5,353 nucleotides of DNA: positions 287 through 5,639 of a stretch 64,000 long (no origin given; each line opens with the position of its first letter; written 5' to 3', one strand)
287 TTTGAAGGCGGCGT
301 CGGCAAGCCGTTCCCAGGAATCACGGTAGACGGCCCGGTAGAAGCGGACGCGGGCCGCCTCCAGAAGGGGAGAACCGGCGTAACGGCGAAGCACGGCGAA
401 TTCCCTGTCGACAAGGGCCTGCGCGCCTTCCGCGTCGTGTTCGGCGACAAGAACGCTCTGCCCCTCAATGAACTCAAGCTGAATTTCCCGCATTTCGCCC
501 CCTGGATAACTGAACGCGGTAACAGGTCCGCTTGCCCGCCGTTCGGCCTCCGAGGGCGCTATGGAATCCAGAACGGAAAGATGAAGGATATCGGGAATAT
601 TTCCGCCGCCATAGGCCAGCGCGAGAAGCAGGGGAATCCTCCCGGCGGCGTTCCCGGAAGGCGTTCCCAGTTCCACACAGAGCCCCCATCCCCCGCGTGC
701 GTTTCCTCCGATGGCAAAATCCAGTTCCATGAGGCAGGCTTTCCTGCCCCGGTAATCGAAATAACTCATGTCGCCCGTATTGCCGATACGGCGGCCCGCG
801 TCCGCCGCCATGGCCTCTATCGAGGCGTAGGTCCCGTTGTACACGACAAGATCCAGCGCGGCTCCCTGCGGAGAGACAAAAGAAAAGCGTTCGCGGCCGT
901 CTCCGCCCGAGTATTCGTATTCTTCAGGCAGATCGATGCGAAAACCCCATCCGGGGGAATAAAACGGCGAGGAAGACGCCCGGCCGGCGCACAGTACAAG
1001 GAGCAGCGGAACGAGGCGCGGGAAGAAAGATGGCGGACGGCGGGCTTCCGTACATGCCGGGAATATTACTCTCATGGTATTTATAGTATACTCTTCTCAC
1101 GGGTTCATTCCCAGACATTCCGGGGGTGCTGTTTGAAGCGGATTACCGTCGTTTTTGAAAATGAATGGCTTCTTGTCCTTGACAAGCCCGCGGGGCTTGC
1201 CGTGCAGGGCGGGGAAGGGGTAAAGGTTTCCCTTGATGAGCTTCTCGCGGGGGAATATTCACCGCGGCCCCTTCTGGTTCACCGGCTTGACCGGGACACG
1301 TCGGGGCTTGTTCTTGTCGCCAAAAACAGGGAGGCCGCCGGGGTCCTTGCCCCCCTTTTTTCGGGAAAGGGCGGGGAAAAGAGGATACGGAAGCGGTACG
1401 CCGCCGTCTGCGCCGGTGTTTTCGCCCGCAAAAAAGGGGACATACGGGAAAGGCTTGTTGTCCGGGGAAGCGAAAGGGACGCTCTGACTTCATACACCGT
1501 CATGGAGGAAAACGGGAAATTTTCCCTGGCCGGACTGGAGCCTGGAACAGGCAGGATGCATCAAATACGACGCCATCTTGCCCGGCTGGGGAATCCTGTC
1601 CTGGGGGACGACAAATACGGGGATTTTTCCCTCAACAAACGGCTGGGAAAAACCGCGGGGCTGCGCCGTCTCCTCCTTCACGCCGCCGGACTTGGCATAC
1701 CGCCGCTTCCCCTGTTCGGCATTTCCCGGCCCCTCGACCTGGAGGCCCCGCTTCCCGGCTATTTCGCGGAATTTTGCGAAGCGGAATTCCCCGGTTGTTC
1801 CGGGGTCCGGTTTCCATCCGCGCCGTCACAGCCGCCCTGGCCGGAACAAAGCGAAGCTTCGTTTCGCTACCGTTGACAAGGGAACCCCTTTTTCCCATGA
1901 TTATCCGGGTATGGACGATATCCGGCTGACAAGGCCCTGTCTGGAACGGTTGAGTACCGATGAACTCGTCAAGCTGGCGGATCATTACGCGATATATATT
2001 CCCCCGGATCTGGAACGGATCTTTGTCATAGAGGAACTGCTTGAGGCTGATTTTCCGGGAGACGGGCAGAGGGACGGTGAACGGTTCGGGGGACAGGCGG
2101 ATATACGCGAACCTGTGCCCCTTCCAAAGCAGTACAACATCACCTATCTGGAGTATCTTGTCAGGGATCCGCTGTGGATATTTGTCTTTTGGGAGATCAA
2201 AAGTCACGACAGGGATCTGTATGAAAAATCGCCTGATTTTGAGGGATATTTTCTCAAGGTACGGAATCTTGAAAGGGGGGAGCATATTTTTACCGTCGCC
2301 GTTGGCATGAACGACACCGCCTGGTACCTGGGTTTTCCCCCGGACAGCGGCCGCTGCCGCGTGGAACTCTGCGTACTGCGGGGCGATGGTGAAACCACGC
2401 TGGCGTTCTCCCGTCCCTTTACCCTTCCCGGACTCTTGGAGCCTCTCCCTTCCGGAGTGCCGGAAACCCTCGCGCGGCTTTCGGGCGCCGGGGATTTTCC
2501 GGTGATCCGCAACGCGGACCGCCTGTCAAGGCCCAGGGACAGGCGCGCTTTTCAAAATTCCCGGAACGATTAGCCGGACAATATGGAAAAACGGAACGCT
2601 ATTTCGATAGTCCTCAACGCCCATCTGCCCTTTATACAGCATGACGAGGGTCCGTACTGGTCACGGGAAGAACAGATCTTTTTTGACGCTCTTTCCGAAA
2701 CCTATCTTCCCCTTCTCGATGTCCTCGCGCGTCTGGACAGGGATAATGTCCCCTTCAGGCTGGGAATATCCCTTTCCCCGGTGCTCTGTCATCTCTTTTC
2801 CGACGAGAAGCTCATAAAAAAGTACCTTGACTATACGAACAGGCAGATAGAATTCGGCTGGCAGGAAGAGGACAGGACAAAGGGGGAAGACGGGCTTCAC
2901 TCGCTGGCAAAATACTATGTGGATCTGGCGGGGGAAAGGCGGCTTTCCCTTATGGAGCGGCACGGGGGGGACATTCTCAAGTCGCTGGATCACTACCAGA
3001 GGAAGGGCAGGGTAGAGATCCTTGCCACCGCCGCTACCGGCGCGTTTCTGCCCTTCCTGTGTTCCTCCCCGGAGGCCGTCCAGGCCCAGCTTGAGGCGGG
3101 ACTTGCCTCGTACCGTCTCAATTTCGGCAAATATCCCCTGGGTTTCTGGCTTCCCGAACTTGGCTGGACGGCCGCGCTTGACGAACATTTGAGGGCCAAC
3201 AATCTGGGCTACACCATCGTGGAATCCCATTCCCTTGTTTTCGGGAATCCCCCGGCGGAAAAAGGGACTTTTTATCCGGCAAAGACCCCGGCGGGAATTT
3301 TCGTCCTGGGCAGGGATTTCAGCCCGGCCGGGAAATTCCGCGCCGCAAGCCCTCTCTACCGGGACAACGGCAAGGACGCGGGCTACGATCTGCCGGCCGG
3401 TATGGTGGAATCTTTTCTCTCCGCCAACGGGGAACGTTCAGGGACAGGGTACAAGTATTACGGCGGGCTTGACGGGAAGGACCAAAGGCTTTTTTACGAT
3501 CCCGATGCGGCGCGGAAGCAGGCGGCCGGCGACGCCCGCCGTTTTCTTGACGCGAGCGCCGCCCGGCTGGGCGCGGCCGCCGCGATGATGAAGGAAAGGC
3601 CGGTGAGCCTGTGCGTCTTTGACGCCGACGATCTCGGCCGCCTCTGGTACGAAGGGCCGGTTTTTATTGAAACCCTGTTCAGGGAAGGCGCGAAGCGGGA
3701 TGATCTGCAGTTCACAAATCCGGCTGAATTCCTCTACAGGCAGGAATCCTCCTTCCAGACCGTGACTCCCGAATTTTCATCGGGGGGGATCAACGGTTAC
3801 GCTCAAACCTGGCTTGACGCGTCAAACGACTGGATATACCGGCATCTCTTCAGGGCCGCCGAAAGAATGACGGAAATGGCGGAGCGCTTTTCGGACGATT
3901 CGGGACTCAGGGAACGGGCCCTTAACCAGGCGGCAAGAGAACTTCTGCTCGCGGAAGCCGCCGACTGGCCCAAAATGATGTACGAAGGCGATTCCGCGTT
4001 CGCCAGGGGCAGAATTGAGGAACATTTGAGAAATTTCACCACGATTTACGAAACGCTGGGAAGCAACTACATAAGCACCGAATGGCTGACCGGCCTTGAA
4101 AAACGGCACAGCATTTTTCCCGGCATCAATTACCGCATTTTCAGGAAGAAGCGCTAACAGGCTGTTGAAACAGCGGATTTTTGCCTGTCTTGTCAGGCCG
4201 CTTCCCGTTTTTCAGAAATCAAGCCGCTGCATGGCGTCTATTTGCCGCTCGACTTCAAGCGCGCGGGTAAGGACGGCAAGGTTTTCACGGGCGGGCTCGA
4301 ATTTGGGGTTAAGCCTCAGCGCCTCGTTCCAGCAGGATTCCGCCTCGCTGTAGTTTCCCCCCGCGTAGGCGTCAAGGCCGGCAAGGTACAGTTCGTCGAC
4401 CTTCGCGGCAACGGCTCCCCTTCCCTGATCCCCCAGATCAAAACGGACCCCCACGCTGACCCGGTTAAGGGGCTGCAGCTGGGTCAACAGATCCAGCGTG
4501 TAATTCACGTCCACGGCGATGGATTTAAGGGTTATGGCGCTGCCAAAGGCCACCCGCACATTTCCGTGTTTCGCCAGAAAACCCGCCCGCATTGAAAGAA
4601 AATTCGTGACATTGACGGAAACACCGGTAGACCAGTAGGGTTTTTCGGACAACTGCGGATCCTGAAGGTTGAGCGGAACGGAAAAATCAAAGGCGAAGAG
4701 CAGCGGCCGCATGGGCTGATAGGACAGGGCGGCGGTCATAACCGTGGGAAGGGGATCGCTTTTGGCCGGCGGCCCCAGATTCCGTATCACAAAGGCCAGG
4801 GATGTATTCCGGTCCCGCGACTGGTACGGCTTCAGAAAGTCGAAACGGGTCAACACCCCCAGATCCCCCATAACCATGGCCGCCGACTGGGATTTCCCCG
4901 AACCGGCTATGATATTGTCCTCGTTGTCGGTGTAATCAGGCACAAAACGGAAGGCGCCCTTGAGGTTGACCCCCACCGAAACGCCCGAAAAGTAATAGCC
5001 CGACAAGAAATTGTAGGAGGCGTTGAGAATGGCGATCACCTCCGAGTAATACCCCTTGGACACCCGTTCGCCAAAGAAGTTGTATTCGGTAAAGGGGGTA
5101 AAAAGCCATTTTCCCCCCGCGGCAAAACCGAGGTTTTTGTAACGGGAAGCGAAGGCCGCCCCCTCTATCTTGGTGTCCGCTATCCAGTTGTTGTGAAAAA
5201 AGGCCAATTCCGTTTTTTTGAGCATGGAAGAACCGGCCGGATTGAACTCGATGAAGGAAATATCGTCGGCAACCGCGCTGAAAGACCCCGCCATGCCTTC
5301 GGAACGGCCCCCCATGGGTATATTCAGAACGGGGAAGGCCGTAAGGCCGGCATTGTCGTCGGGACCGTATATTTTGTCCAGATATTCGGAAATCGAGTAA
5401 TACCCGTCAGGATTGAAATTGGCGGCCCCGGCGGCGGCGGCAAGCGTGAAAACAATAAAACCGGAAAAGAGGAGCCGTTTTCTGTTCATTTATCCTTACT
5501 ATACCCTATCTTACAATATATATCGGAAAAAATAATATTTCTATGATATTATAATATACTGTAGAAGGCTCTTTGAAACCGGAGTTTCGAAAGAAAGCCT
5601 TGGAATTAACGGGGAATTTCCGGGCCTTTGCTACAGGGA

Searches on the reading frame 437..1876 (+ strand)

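Call 10: search_protein_families(library=pfam, proteins=[window:437-1876:+], max_evalue=0.01)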
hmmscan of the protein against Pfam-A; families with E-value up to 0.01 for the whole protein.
window:437-1876:+ (479 aa): 1 family
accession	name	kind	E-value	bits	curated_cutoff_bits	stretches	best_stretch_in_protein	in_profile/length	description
PF00849.27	PseudoU_synth_2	-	6.6e-25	88.5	26.8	1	245-382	2-151/152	RNA pseudouridylate synthase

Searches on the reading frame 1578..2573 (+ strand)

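Call 10: search_protein_families(library=pfam, proteins=[window:1578-2573:+], max_evalue=0.01)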
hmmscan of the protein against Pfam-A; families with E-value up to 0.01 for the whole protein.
window:1578-2573:+ (331 aa): 1 family
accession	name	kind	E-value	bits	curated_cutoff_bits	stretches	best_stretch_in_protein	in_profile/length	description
PF16258.11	DUF4912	-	1.2e-12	48.5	29.4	1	186-284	1-108/118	Domain of unknown function (DUF4912)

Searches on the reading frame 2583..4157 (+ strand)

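Call 10: search_protein_families(library=pfam, proteins=[window:2583-4157:+], max_evalue=0.01)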
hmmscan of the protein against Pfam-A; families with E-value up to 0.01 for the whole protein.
window:2583-4157:+ (524 aa): 2 families
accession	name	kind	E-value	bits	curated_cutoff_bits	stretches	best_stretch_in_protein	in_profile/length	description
PF09210.16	BE_C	-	1.4e-32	112.5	25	1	421-520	1-101/101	1,4-alpha-glucan branching enzyme, C-terminal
PF03065.20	Glyco_hydro_57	-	5.4e-21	75.6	21.2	1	9-245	2-200/291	Glycosyl hydrolase family 57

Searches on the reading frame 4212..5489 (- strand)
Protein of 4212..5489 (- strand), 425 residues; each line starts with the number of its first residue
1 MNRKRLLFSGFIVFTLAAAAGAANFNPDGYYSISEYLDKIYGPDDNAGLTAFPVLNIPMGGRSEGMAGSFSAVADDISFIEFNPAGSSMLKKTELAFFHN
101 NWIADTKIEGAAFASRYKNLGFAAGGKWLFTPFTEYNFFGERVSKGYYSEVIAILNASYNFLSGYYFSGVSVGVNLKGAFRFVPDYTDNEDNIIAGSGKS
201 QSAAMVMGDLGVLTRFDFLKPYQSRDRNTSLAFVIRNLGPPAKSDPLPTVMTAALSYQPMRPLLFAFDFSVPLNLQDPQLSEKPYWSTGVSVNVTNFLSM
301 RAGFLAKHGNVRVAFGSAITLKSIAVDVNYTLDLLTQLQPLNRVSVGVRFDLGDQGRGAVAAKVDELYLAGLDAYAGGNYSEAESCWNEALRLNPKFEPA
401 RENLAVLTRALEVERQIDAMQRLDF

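Call 10: search_protein_families(library=pfam, proteins=[window:4212-5489:-], max_evalue=0.01)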
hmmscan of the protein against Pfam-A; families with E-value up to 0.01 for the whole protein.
window:4212-5489:- (425 aa): 5 families
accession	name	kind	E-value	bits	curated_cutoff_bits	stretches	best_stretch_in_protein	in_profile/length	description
PF03687.19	UPF0164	-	8.5e-55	186.3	21.4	1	50-326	39-324/325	Uncharacterised protein family (UPF0164)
PF07719.23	TPR_2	-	8.2e-06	26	27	1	366-396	3-33/34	Tetratricopeptide repeat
PF00515.34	TPR_1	-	0.00038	20.6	27.8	1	367-397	4-34/34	Tetratricopeptide repeat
PF13414.12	TPR_11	-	0.002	18.2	26.8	1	375-406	5-36/42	TPR repeat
PF13432.12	TPR_16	-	0.0072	17.2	32.7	0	368-406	1-39/65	Tetratricopeptide repeat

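Call 78: search_protein_families(library=ncbifam, proteins=[window:4212-5489:-], max_evalue=0.1)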
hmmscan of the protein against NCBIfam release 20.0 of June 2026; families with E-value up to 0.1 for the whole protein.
window:4212-5489:- (425 aa): 4 families
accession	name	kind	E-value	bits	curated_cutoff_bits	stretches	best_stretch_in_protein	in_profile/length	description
NF033709.1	PorV_fam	subfamily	1.2e-20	74.3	90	1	50-350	2-326/326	PorV/PorQ family protein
NF033711.1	T9SS_PorQ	equivalog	7.9e-08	31.7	220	1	48-125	22-100/335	type IX secretion system protein PorQ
NF052325.1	PorVQ2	equivalog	0.0078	15.1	325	1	55-104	30-80/354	putative type IX sorting system protein PorV2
TIGR02917.1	PEP_TPR_lipo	equivalog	0.051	11.4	312.2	1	376-409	477-510/899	XrtA/PEP-CTERM system TPR-repeat protein PrsT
